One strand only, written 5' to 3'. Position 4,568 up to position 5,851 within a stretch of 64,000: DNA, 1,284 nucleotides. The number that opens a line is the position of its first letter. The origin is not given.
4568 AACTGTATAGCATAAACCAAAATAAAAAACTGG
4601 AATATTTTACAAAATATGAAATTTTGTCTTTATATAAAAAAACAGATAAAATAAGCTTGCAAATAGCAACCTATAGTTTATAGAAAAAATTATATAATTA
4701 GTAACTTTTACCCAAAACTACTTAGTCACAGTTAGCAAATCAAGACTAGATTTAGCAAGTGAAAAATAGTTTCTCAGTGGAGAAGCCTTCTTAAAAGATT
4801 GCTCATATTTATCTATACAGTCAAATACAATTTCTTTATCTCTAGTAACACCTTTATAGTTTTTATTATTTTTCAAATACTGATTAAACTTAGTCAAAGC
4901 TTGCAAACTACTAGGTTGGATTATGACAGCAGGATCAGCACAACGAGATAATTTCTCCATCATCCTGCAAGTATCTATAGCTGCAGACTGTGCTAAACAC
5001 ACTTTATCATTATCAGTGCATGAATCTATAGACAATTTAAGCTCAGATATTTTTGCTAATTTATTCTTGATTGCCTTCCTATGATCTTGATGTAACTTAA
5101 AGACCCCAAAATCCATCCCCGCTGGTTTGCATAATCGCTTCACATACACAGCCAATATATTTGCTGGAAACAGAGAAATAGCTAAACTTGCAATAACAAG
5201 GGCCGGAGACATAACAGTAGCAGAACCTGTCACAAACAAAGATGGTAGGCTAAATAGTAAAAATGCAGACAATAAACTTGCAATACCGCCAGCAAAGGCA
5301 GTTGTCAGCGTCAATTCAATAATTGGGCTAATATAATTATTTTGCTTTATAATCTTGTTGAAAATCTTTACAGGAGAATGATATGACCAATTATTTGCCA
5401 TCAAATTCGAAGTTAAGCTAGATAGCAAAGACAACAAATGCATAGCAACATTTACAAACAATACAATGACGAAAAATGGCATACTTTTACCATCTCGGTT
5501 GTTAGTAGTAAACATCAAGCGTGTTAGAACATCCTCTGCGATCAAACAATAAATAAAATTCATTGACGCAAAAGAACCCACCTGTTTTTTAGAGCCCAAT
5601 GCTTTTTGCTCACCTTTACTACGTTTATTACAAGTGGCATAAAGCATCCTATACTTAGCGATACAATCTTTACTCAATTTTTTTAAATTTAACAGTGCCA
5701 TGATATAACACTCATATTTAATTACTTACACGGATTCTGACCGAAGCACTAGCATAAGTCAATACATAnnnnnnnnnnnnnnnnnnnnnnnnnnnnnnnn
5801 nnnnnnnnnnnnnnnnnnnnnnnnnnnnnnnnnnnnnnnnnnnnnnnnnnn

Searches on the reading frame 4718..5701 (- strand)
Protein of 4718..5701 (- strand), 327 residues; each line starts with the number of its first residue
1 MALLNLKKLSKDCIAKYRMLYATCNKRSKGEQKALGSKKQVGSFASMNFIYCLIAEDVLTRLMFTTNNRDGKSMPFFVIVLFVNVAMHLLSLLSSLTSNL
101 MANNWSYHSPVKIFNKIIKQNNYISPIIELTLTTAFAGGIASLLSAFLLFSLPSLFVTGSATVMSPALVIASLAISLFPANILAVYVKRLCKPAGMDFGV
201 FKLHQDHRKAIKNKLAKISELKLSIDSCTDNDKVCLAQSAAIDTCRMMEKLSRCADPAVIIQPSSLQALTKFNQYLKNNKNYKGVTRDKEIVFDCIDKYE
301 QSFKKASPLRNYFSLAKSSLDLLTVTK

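Call 28: search_protein_families(library=pfam, proteins=[window:4718-5701:-], max_evalue=0.001)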
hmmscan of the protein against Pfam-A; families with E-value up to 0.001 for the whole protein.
window:4718-5701:- (327 aa): 1 family
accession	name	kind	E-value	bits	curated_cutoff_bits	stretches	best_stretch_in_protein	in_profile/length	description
PF06738.18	ThrE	-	0.00069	19.6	26.3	1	60-185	43-165/241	Putative threonine/serine exporter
